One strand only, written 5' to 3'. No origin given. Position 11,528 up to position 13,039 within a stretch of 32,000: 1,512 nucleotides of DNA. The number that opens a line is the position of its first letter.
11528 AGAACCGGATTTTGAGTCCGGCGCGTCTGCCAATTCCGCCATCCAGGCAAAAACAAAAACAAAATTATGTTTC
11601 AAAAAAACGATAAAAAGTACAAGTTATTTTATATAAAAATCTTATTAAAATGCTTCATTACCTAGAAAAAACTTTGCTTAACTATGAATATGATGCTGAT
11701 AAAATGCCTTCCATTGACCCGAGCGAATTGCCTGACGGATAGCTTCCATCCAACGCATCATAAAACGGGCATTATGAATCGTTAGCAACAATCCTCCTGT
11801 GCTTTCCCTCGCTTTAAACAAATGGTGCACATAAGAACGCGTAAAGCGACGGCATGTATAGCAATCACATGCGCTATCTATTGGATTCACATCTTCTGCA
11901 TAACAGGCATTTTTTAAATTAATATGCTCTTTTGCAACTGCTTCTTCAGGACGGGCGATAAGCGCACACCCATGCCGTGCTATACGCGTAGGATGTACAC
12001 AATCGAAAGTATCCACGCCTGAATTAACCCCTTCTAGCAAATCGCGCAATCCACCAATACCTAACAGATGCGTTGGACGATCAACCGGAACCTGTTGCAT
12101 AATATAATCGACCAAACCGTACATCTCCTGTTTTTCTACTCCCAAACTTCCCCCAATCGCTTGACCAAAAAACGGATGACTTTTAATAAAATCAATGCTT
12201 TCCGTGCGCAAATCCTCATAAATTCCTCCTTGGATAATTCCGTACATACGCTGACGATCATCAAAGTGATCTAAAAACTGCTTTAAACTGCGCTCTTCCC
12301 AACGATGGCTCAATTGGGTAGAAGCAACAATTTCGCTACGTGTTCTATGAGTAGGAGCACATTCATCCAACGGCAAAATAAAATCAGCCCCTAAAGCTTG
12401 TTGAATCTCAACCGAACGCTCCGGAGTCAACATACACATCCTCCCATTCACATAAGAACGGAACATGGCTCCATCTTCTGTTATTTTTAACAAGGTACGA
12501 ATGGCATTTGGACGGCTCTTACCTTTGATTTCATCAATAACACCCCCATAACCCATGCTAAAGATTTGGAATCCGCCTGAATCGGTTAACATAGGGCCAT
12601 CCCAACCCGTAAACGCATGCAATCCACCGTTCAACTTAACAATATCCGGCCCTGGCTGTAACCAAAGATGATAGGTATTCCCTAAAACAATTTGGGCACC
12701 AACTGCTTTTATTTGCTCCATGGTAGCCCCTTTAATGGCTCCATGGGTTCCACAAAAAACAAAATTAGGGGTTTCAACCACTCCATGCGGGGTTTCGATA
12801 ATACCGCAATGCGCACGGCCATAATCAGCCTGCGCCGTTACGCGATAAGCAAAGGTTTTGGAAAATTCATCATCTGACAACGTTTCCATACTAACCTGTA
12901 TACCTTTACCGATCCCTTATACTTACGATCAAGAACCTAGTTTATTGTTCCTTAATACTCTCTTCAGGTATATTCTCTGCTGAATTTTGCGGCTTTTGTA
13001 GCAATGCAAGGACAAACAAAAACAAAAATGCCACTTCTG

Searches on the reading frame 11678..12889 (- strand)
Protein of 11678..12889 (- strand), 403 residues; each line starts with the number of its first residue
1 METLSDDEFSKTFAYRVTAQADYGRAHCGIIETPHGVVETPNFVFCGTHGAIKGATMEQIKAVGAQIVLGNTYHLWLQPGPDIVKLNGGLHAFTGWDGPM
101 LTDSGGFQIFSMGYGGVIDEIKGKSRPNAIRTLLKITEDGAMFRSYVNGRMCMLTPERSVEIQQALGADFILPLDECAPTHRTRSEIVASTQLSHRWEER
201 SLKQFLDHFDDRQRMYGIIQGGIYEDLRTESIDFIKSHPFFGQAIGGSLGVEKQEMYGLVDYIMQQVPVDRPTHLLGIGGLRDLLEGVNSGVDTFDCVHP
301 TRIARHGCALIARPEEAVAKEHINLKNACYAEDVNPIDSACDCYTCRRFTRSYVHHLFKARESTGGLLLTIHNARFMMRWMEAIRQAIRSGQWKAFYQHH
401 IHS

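Call 81: search_protein_families(library=pfam, proteins=[window:11678-12889:-], max_evalue=0.00001)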
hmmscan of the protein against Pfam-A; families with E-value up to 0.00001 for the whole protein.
window:11678-12889:- (403 aa): 1 family
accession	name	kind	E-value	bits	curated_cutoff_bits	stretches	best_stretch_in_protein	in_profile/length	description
PF01702.25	TGT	-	1.8e-121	406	26.3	1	26-401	3-352/357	Queuine tRNA-ribosyltransferase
